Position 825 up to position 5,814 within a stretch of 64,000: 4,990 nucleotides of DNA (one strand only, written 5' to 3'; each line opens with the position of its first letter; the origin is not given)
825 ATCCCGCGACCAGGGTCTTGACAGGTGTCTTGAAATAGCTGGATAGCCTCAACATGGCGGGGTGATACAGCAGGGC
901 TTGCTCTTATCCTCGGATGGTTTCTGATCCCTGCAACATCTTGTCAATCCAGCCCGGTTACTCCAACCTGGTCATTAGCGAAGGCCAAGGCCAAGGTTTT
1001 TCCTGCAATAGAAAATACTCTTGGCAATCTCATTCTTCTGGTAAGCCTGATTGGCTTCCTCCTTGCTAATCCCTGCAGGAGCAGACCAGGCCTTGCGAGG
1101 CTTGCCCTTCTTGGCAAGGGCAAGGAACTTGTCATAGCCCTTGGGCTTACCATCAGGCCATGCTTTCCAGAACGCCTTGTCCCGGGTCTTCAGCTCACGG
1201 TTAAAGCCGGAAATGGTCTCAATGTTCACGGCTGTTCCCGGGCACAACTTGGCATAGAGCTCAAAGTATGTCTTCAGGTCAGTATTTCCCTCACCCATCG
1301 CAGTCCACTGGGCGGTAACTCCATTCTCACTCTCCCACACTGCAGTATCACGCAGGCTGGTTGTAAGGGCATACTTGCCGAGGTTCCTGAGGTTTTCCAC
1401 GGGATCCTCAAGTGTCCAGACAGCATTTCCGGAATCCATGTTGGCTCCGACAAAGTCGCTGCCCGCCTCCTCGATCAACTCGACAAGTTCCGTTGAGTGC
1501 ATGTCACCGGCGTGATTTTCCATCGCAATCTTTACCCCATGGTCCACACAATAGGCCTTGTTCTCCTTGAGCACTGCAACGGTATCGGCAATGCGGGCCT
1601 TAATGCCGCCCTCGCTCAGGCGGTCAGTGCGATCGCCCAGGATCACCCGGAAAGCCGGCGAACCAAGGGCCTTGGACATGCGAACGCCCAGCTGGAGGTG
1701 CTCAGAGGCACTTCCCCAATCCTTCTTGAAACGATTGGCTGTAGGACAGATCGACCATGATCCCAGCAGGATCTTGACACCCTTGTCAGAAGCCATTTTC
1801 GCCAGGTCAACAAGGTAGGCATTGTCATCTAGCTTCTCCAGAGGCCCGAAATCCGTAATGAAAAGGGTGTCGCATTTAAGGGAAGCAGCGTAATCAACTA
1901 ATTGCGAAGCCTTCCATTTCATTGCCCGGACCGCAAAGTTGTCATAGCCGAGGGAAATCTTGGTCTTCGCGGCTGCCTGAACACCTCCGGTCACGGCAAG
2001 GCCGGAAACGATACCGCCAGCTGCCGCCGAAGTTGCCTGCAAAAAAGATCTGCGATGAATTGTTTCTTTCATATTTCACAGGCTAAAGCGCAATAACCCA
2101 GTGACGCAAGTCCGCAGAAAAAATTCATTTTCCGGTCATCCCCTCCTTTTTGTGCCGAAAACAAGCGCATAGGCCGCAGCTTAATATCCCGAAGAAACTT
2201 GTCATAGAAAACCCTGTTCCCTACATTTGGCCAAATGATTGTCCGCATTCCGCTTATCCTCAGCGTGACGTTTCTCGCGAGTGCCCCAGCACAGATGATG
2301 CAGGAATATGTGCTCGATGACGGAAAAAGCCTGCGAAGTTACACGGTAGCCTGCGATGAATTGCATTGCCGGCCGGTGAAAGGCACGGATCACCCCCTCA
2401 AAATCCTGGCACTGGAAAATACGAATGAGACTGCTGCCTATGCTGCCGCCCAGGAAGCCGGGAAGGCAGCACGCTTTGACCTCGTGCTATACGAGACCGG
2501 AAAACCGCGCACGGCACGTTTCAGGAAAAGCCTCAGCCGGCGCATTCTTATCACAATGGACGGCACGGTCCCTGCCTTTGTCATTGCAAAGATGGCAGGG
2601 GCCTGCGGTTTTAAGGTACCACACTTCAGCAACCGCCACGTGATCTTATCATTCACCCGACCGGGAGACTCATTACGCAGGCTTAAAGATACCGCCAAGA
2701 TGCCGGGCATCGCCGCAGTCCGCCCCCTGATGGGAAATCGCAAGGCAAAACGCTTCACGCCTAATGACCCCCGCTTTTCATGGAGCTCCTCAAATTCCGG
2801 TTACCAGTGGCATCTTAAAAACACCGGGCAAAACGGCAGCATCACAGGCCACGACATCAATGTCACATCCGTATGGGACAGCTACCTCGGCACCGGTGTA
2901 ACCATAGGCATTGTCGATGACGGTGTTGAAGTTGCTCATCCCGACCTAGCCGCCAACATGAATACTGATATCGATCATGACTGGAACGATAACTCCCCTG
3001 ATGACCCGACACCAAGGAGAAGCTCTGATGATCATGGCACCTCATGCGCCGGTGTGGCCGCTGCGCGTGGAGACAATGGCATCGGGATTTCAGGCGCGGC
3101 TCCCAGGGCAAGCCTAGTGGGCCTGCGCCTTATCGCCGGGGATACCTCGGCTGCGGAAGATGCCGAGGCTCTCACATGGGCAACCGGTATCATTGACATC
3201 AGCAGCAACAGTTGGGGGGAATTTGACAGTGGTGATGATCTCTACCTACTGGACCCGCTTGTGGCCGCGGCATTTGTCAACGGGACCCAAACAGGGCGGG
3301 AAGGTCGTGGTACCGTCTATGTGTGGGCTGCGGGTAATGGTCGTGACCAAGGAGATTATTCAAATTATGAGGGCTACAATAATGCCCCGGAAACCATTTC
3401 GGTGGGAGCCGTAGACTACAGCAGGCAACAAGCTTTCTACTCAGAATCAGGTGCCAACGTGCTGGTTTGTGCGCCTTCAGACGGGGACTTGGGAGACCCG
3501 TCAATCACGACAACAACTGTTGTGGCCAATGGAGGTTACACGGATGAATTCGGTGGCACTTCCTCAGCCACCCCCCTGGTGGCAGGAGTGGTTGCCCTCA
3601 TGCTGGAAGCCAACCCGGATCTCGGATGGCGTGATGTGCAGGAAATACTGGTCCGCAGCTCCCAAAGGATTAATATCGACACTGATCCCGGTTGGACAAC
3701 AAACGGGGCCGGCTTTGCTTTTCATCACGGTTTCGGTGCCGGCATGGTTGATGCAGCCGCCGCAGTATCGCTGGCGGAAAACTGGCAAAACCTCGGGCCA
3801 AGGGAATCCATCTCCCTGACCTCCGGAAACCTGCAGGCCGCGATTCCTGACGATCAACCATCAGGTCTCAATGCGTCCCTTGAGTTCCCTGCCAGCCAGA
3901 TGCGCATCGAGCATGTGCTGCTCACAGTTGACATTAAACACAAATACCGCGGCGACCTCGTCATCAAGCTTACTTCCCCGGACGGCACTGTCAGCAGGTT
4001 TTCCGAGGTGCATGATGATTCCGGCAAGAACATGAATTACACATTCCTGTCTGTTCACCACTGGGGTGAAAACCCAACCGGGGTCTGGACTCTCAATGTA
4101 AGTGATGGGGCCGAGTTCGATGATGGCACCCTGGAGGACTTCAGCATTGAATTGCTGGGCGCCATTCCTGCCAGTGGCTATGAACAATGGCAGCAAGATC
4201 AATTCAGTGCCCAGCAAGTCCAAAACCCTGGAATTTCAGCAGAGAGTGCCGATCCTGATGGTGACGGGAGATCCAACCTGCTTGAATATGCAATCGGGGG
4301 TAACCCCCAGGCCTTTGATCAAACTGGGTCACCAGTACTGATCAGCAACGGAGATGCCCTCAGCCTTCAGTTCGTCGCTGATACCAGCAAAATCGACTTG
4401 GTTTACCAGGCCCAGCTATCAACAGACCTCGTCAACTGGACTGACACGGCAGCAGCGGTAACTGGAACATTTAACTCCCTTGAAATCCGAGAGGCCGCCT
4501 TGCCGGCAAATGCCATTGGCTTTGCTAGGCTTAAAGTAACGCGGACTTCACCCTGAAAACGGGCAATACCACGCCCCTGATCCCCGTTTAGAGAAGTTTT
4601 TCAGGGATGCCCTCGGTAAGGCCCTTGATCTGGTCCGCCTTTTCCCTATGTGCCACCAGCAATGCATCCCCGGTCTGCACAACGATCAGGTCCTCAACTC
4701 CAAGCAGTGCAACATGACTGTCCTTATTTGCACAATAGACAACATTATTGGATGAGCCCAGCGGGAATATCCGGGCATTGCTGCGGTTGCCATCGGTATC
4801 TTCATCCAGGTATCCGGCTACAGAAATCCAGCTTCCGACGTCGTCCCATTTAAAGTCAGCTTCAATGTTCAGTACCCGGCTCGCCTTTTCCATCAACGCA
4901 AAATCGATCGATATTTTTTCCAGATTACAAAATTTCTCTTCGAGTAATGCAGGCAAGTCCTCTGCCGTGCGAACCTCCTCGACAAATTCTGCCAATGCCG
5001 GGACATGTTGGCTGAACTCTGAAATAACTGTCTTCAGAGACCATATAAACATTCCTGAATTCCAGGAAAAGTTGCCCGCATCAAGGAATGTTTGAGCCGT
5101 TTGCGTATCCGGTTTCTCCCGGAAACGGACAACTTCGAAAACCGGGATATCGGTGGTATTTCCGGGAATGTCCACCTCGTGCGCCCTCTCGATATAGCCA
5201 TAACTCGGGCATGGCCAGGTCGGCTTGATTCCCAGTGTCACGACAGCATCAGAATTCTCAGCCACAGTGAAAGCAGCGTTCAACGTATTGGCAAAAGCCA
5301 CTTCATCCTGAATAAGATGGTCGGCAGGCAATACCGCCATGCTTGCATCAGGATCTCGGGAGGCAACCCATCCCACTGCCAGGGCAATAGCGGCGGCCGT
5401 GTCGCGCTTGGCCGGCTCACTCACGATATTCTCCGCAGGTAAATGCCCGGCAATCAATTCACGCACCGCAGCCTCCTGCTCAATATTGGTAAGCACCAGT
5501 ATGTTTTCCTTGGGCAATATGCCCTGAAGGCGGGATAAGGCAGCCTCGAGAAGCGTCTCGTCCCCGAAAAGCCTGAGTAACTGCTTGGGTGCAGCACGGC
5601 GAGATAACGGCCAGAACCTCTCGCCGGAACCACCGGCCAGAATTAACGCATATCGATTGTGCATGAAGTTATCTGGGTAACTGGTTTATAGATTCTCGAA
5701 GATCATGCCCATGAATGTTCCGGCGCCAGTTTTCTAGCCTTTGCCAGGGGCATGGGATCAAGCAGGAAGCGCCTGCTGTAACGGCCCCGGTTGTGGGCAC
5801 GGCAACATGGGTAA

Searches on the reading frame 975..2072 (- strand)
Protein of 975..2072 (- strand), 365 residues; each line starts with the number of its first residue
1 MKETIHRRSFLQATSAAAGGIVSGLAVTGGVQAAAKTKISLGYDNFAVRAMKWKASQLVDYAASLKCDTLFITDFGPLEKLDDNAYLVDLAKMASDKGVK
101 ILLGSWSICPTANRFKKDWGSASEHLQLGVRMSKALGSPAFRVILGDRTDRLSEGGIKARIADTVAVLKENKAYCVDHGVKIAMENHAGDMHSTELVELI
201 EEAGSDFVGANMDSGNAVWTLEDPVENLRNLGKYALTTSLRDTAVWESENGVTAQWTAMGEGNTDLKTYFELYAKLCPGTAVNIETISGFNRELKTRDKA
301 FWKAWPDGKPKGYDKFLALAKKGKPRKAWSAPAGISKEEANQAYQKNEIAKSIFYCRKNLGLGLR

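Call 10: search_protein_families(library=pfam, proteins=[window:975-2072:-], max_evalue=0.001)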
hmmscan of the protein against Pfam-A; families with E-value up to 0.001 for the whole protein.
window:975-2072:- (365 aa): 1 family
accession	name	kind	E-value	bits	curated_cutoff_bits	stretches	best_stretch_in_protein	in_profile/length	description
PF01261.30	AP_endonuc_2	-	5.1e-14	53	31.1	1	60-287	2-230/249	Xylose isomerase-like TIM barrel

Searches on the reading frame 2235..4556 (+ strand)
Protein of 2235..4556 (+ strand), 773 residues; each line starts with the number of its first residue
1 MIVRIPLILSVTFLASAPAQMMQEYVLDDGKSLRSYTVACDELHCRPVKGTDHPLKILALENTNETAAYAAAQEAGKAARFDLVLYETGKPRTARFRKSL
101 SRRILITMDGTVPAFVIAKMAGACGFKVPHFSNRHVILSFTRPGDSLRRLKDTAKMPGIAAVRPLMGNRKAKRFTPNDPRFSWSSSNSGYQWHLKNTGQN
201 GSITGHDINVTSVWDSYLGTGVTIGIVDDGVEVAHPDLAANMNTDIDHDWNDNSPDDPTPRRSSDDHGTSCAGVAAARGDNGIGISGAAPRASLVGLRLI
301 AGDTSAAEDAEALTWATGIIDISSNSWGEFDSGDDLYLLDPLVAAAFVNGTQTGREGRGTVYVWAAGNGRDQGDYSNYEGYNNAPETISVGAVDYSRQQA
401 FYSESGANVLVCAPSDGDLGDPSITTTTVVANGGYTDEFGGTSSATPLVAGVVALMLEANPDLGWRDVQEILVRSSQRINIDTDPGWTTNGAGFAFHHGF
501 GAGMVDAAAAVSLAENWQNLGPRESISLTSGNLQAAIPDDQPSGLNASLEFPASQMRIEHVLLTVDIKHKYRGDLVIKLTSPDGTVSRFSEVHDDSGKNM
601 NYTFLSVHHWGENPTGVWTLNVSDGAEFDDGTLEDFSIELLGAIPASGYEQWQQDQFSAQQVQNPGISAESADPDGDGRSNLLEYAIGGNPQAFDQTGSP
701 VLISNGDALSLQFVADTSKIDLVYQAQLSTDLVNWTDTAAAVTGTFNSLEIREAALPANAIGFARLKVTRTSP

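Call 10: search_protein_families(library=pfam, proteins=[window:2235-4556:+], max_evalue=0.001)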
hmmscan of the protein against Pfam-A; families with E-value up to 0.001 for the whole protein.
window:2235-4556:+ (773 aa): 2 families
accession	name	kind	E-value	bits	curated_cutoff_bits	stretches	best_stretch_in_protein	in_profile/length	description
PF00082.27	Peptidase_S8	-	9.9e-50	169.9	21.8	1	219-503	1-288/288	Subtilase family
PF01483.27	P_proprotein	-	5.6e-23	81.3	21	1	558-639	1-85/86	Proprotein convertase P-domain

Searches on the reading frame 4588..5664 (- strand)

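Call 10: search_protein_families(library=pfam, proteins=[window:4588-5664:-], max_evalue=0.001)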
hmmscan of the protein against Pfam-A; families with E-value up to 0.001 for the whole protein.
window:4588-5664:- (358 aa): 3 families
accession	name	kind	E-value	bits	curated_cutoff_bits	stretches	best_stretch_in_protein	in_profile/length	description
PF00483.29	NTP_transferase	-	2.6e-40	139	21.2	1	6-282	2-235/245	Nucleotidyl transferase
PF22640.1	ManC_GMP_beta-helix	-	8e-12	45.3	27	1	303-348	7-50/55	MannoseP isomerase/GMP-like beta-helix domain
PF12804.13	NTP_transf_3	-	1.9e-10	41.6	27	1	6-131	1-111/160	MobA-like NTP transferase domain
